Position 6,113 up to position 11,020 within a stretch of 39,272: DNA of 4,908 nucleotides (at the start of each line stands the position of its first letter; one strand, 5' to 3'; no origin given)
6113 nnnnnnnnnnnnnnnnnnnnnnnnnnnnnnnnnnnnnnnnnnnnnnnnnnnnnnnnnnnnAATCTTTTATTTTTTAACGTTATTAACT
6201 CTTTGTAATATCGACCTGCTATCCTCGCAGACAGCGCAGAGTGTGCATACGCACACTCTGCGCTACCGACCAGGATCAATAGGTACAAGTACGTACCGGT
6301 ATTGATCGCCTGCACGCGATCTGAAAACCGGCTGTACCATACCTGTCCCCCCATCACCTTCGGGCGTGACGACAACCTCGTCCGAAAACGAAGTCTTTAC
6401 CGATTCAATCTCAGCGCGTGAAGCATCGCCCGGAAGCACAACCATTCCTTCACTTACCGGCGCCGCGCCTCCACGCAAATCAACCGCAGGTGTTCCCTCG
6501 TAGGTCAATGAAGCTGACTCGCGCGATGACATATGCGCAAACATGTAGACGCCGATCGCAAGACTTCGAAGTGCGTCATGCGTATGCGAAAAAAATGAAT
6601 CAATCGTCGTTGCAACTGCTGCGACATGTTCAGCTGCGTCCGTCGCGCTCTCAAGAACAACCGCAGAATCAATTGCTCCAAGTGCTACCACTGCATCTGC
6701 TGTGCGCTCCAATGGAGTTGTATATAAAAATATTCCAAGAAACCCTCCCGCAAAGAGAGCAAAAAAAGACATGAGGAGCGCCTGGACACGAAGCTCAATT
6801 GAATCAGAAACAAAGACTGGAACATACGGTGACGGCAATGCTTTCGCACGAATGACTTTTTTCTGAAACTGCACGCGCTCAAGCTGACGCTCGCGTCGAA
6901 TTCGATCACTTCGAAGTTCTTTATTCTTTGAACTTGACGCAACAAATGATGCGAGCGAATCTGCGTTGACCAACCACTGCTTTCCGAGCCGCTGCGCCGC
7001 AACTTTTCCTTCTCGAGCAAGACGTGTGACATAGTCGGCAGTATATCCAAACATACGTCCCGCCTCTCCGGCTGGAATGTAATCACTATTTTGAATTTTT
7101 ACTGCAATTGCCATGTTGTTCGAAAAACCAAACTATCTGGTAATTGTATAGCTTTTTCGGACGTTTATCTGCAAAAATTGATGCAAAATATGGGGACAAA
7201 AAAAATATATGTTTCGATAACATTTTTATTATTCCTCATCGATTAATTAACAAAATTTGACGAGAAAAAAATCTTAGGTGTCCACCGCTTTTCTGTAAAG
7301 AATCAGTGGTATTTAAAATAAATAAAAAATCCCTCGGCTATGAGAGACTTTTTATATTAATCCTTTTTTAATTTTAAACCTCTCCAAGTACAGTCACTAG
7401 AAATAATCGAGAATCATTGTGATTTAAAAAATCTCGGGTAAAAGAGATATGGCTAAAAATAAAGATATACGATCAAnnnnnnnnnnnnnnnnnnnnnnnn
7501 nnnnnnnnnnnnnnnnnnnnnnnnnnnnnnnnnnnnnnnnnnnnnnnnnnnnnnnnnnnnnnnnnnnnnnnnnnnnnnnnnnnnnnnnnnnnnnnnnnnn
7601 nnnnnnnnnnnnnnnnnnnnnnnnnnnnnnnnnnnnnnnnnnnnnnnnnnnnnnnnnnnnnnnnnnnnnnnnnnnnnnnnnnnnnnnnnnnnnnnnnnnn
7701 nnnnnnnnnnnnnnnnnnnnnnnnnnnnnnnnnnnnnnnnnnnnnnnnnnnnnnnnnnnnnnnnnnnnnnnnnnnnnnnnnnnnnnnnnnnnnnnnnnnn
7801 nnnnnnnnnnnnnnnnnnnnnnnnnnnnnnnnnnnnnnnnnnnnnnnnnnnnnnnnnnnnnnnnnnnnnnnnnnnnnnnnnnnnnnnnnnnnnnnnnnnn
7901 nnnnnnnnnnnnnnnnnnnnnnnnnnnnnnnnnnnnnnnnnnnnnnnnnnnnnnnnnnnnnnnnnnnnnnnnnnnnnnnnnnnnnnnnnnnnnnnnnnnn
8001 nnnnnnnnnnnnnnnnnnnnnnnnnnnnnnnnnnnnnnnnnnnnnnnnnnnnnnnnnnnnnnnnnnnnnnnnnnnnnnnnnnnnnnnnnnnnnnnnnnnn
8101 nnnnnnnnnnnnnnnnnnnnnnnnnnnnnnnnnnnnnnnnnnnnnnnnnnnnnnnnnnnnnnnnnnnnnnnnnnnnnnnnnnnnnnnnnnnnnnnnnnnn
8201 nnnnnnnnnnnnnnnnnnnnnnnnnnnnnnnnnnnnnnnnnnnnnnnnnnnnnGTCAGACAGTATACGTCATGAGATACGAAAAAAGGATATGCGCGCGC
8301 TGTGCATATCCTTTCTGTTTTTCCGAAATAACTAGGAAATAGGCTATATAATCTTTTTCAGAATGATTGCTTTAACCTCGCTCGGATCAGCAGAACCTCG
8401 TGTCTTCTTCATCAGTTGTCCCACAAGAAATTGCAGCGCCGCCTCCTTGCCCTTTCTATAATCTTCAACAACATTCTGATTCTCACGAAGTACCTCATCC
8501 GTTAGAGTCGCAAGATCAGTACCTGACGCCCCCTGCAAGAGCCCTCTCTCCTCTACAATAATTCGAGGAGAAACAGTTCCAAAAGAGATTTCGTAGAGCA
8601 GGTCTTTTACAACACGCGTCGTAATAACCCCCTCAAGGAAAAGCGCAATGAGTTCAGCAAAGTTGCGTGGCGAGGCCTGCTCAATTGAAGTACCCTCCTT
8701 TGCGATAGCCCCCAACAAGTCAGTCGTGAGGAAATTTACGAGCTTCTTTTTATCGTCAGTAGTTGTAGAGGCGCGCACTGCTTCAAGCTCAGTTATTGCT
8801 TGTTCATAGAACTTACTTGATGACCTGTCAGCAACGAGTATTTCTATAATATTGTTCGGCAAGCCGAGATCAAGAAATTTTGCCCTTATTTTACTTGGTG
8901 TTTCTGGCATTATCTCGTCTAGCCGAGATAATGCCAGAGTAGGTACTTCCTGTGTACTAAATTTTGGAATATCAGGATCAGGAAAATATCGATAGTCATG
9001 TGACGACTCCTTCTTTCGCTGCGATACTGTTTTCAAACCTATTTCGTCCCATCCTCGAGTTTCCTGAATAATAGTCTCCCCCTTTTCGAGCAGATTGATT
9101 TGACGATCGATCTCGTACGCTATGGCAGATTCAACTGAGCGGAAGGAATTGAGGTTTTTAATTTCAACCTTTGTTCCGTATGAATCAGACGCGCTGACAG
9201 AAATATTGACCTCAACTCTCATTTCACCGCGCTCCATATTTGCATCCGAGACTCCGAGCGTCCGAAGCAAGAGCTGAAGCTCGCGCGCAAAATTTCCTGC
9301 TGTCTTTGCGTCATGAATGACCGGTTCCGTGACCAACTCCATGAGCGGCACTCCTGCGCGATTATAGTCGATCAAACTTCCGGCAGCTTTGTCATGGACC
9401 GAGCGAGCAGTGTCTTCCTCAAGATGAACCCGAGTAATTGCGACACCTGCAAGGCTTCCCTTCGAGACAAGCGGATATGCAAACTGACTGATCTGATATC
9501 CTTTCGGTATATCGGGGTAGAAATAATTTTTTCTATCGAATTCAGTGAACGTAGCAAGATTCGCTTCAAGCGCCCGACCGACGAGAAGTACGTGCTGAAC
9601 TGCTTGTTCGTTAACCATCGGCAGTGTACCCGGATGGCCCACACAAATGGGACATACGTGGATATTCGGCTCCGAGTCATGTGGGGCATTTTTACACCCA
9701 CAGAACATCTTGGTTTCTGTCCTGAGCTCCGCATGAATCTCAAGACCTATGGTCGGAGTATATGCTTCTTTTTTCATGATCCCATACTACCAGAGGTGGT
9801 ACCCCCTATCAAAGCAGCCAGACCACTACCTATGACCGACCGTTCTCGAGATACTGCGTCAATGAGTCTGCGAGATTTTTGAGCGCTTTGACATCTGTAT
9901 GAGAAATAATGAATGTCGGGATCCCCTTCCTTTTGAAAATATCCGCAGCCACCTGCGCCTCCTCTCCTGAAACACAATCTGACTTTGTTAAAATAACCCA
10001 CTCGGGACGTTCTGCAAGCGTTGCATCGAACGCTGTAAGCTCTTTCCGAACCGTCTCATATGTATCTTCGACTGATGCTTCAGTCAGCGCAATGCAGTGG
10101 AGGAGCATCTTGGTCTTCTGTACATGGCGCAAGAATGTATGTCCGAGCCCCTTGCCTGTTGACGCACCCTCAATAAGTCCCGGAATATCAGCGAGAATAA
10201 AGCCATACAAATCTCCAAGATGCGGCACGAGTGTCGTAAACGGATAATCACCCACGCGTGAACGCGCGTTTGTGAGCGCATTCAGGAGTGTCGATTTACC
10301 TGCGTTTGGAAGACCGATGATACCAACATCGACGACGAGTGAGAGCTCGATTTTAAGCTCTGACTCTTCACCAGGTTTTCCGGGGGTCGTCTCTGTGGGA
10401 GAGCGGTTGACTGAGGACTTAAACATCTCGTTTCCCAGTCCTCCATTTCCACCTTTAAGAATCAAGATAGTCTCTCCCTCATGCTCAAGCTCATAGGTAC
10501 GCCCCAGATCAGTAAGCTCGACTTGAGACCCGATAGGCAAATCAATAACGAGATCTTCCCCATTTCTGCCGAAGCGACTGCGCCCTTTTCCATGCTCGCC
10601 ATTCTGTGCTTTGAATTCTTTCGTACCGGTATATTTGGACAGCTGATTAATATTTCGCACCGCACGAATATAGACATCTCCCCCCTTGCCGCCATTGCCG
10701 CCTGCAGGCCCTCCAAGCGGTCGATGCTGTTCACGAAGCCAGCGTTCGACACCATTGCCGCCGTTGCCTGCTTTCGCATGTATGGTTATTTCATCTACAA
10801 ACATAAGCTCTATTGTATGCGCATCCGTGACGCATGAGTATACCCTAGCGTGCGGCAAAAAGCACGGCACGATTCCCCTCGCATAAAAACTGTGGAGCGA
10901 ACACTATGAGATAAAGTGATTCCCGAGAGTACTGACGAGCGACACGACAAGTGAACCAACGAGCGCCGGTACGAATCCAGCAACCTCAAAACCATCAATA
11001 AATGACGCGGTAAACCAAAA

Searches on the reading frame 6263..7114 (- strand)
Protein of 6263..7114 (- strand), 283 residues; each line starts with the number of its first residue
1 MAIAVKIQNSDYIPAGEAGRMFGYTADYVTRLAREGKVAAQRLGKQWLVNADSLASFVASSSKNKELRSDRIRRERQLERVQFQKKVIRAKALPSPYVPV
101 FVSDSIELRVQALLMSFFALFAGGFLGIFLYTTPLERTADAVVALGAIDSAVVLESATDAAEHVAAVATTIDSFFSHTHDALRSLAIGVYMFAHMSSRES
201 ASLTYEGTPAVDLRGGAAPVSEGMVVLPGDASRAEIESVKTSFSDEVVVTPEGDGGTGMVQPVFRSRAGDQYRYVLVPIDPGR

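Call 7: search_protein_families(library=pfam, proteins=[window:6263-7114:-], max_evalue=0.001)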
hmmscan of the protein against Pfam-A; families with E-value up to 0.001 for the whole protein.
window:6263-7114:- (283 aa): 1 family
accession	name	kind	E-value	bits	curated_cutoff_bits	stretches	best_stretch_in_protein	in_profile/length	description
PF12728.13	HTH_17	-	0.00031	21.4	27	1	17-60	6-49/51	Helix-turn-helix domain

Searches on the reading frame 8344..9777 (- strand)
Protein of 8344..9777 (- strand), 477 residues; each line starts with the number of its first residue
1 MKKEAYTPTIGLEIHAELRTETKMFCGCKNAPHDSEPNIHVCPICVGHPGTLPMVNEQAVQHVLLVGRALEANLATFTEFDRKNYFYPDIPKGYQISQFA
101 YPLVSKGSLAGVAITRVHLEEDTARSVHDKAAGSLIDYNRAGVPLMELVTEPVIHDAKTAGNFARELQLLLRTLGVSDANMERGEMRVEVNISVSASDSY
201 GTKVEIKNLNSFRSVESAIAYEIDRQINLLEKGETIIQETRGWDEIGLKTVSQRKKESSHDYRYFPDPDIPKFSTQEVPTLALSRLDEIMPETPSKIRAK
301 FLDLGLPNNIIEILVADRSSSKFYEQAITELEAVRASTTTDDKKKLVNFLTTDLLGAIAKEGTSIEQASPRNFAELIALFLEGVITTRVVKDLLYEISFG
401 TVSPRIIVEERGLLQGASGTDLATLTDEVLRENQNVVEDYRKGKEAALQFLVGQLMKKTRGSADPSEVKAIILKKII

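Call 7: search_protein_families(library=pfam, proteins=[window:8344-9777:-], max_evalue=0.001)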
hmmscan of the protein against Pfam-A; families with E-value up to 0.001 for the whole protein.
window:8344-9777:- (477 aa): 2 families
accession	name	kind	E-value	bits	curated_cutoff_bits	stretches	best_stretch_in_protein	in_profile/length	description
PF02934.20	GatB_N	-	1.1e-104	350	23.4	1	9-276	2-272/277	GatB/GatE catalytic domain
PF02637.23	GatB_Yqey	-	1.4e-34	119.6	27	1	340-476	10-148/148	GatB domain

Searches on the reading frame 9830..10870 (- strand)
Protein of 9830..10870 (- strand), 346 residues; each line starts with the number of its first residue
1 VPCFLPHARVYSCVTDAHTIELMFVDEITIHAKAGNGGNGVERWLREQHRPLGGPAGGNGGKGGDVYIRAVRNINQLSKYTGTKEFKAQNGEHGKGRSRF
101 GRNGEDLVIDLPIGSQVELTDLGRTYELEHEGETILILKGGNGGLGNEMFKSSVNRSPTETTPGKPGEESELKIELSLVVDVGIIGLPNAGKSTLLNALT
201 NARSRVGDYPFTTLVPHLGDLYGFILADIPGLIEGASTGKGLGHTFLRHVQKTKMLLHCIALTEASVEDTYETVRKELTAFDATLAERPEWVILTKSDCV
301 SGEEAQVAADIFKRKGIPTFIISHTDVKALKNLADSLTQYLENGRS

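Call 7: search_protein_families(library=pfam, proteins=[window:9830-10870:-], max_evalue=0.001)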
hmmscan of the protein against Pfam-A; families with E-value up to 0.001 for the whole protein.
window:9830-10870:- (346 aa): 4 families
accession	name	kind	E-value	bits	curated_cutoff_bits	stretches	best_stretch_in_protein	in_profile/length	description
PF01018.28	GTP1_OBG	-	9e-48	162.2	27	1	25-177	1-154/155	GTP1/OBG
PF01926.29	MMR_HSR1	-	4.3e-25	88.5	21.9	1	181-296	1-113/113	50S ribosome-binding GTPase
PF02421.24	FeoB_N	-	2.4e-08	34.1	27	1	182-232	3-57/156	Ferrous iron transport protein B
PF03193.22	RsgA_GTPase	-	4.1e-05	23.9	30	0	276-339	44-106/174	RsgA GTPase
